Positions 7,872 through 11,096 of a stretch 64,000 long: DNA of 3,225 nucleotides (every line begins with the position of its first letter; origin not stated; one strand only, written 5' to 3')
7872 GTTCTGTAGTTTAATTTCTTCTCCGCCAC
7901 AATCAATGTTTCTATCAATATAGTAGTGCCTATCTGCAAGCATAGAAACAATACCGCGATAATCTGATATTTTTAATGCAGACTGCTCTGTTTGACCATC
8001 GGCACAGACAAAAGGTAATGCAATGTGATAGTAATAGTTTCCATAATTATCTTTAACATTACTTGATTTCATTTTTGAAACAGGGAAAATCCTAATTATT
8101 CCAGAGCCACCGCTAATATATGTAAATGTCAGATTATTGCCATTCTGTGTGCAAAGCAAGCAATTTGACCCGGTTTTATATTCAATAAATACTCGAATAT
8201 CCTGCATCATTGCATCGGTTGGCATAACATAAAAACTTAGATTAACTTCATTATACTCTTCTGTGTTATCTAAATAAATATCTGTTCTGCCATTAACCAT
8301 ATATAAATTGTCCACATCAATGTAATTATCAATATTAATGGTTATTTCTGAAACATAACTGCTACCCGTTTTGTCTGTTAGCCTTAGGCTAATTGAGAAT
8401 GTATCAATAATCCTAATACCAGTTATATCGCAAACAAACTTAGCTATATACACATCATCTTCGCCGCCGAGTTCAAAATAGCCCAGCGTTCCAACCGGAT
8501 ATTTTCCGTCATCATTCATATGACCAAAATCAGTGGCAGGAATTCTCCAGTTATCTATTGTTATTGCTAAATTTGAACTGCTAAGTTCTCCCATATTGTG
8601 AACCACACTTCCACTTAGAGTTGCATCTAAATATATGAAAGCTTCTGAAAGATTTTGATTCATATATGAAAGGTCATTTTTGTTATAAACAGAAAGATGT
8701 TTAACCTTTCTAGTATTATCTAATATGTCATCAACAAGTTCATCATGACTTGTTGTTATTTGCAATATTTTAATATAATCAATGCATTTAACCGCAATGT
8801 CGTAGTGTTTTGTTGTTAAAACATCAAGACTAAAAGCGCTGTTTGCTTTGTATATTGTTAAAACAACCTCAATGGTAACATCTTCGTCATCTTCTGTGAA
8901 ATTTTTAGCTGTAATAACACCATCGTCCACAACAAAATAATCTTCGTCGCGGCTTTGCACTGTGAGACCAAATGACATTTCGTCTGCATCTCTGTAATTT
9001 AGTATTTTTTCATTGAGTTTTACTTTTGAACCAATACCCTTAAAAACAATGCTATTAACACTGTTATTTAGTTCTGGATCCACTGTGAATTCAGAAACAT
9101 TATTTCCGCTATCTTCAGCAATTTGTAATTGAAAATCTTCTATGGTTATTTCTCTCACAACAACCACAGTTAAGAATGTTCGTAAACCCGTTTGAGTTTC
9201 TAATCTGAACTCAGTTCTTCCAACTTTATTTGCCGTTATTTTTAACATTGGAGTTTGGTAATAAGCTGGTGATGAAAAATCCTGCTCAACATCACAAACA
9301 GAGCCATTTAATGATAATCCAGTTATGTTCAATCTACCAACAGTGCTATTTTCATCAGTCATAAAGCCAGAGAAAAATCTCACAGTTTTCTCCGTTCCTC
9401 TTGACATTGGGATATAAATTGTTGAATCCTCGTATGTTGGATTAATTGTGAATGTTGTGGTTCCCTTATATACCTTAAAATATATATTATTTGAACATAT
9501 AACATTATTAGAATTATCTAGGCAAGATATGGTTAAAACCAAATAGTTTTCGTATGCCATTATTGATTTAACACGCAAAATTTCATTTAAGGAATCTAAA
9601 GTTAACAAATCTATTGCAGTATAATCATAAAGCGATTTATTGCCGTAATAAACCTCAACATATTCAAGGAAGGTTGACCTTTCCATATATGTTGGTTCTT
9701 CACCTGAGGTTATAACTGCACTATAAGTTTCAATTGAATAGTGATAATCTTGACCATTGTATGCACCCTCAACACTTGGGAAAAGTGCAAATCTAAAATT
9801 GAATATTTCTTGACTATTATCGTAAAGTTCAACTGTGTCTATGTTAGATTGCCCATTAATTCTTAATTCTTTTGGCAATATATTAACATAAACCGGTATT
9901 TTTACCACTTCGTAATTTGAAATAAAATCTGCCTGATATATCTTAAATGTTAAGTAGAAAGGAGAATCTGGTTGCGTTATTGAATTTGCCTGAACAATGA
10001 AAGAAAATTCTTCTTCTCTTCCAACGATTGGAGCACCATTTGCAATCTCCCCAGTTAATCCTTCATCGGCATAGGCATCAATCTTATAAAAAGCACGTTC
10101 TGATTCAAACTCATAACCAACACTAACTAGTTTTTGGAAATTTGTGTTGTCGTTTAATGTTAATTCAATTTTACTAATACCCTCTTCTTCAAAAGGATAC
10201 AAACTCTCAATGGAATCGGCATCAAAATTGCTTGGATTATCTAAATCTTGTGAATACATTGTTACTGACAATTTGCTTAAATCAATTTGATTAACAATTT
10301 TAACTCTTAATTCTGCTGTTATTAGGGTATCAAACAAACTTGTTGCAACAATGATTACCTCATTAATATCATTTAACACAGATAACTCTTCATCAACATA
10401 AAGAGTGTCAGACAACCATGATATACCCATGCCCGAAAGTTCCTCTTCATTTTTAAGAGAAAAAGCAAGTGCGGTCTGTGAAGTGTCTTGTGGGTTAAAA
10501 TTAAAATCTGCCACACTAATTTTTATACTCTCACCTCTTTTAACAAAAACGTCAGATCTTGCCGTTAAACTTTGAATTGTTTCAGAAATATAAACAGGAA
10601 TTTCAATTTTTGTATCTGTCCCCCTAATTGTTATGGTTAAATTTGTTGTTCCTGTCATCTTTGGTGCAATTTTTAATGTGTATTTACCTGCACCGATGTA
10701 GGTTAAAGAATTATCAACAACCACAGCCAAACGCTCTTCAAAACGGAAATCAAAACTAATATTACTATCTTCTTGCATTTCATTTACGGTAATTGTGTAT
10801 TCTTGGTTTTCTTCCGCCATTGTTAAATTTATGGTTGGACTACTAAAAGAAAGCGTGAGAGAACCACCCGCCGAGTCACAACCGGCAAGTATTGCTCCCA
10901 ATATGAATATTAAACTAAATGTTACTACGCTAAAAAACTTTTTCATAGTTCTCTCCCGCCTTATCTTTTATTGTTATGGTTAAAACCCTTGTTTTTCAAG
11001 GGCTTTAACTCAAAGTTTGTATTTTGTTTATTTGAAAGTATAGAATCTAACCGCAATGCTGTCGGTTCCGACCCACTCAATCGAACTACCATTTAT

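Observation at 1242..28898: Tandem giant lipoprotein genes (3,234 aa and 5,956 aa) form a 27.6-kb surface-protein locus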

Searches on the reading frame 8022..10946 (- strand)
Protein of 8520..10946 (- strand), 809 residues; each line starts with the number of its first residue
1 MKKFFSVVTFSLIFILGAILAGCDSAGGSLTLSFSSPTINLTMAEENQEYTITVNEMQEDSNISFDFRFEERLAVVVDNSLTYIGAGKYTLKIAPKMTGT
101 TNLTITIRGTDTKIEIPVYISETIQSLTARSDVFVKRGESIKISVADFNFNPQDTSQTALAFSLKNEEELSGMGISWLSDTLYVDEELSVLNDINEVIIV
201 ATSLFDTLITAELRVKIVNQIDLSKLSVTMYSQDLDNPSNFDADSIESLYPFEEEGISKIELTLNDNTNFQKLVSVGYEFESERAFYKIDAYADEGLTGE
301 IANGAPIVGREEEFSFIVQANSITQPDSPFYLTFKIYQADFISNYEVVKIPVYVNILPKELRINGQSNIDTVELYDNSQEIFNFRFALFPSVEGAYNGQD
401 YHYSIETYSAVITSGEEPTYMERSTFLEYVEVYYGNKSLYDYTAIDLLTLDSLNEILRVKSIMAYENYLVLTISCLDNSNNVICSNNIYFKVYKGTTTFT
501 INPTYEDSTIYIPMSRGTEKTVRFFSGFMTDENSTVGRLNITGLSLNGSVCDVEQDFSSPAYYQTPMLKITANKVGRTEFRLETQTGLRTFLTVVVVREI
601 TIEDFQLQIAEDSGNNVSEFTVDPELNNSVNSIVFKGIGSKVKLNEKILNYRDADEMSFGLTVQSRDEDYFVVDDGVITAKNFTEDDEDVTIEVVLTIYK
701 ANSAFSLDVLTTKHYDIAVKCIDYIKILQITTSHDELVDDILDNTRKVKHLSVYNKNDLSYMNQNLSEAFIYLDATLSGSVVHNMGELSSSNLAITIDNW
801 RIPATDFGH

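Call 23: search_protein_families(library=pfam, proteins=[window:8520-10946:-], max_evalue=5)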
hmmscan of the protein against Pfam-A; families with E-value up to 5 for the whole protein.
window:8520-10946:- (809 aa): 2 families
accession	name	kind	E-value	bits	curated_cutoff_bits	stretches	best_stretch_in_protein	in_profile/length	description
PF22184.2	CBM_56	-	0.036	14.7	27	1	39-71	36-68/75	Carbohydrate binding module family 56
PF16897.10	MMR_HSR1_Xtn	-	1.1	9.7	35.2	1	731-762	39-70/106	C-terminal region of MMR_HSR1 domain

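Call 85: predict_structure(alignment_id=A8)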
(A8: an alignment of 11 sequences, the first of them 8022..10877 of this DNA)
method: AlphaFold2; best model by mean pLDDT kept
length: 952 residues; sequences in the alignment: 11
mean_pLDDT: 82.6   pTM: 0.45
mean pLDDT of the five models: 82.6, 82.6, 81.5, 80.7, 80.5
residues with pLDDT >= 90: 187; 70-90: 662; 50-70: 87; < 50: 16
segments of 3 or more residues with pLDDT < 50: 1-5, 938-941, 943-945
pLDDT, mean of each block of 10 residues (from residue 1): 57 86 87 71 87 88 88 89 84 88 85 84 84 81 64 71 63 83 87 83 89 84 80 75 87 76 82 86 86 89 85 87 90 85 81 87 78 74 86 75 88 83 79 88 89 86 89 89 89 77 88 88 78 82 88 91 90 88 85 86 87 89 85 87 83 86 82 88 89 89 89 69 83 77 89 82 73 83 77 86 85 87 81 85 91 76 80 86 77 77 81 85 82 62 50 40
secondary structure, 60 per line:
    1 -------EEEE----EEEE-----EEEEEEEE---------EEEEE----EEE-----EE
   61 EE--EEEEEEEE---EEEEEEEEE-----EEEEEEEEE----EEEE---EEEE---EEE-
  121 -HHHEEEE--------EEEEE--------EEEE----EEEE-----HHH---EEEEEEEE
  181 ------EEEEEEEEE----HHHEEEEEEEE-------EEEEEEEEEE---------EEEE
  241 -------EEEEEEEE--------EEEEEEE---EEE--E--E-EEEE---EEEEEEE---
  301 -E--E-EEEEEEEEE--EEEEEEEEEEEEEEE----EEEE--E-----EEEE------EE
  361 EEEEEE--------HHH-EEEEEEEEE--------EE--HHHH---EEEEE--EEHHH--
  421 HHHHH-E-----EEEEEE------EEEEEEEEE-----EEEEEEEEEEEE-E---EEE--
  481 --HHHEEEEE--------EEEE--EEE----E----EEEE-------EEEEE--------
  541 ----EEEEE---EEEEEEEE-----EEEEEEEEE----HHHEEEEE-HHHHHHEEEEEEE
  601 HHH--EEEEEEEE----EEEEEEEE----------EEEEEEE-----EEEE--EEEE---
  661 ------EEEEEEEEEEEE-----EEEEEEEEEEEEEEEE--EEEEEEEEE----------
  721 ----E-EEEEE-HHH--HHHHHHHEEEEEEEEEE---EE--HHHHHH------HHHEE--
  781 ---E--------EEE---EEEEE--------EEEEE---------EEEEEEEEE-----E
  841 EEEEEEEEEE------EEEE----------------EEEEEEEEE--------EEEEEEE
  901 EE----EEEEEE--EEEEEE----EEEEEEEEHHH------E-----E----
elements in order (helices of 4 or more, strands of 3 or more residues): E8-11 E16-19 E25-32 E42-46 E51-53 E59-62 E65-72 E76-84 E90-98 E103-106 E110-113 E117-119 E125-128 E137-141 E150-153 E158-161 E173-180 E187-195 E203-210 E218-227 E237-240 E248-255 E264-270 E274-276 E284-287 E291-297 E307-315 E318-332 E337-340 E349-352 E359-366 E379-387 H400-403 E407-411 H421-425 E433-438 E445-453 E459-470 E476-478 E486-490 E499-502 E505-507 E517-520 E528-532 E545-549 E553-560 E566-574 E582-586 H588-593 E594-600 E606-613 E618-625 E636-642 E648-651 E654-657 E667-678 E684-699 E702-710 E727-731 H738-744 E745-754 H762-767 E793-795 E799-803 E812-816 E826-834 E840-850 E857-860 E877-885 E894-902 E907-912 E915-920 E925-932

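Call 88: fold_search(model_id=the predicted structure, library=pdb)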
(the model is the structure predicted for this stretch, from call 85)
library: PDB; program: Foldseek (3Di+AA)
matches with E <= 10: 1905; with E <= 0.001: 408
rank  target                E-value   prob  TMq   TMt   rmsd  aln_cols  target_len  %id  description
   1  7r5k_10               1.1e-23  1.00  0.16  0.10  48.9      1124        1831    8  Human nuclear pore complex (constricted) (released 2022-06-22)
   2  9hcj_10               1.4e-23  1.00  0.16  0.10  52.9      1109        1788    9  D. discoideum nuclear pore complex (released 2024-12-25)
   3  3b43                  2.4e-17  1.00  0.17  0.24  28.4       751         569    8  I-band fragment I65-I70 from titin (released 2008-01-22)
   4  9ijj_h                8.2e-17  1.00  0.15  0.11  41.0      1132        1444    8  In situ structure of the central apparatus in mouse sperm axoneme. (released 2025-06-04)
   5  9ijj_4I               8.4e-16  1.00  0.17  0.06  58.0      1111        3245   10  In situ structure of the central apparatus in mouse sperm axoneme. (released 2025-06-04)
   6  9fly_A                1.6e-15  1.00  0.13  0.15  80.2      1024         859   10  CryoEM structure of the base (4151-5009) in the grappling hook protein A (GhpA) in the bacterium Aureispira sp. CCB-QB (released 2024-10-16)
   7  6vg4_A                3.7e-15  1.00  0.16  0.21  42.7       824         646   10  Human protocadherin 10 ectodomain (released 2020-03-11)
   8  9g93_A                3.9e-15  1.00  0.20  0.29  33.4       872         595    9  CryoET structure of the in vitro grown Bacillus anthracis Sap S-layer (released 2024-12-18)
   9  9ijj_4H               5.5e-15  1.00  0.15  0.05  59.5      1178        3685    8  In situ structure of the central apparatus in mouse sperm axoneme. (released 2025-06-04)
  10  4aq1_A                2.4e-14  1.00  0.14  0.17  51.4       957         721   10  Structure of the SbsB S-layer protein of Geobacillus stearothermophilus PV72p2 in complex with nanobody KB6 (released 2012-06-13)
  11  8k3j_A                3.0e-14  1.00  0.17  0.24  36.7       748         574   10  Structure of human CNTN2 immunoglobulin domains 1-6 homo-dimer (released 2024-07-17)
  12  9flp_A                3.1e-14  1.00  0.12  0.13  76.8      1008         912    9  CryoEM structure of the neck (1403-2314) in the grappling hook protein A (GhpA) in the bacterium Aureispira sp. CCB-QB (released 2024-10-16)
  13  6qx4_B                4.2e-14  1.00  0.14  0.19  34.0       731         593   10  Structure of the Bacillus anthracis Sap S-layer assembly domain (released 2019-07-31)
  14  8opr_A                4.4e-14  1.00  0.11  0.14  32.7       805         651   11  Structure of the EA1 surface layer of Bacillus anthracis (released 2023-11-08)
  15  6qx4_A                6.3e-14  1.00  0.13  0.18  33.5       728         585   11  Structure of the Bacillus anthracis Sap S-layer assembly domain (released 2019-07-31)
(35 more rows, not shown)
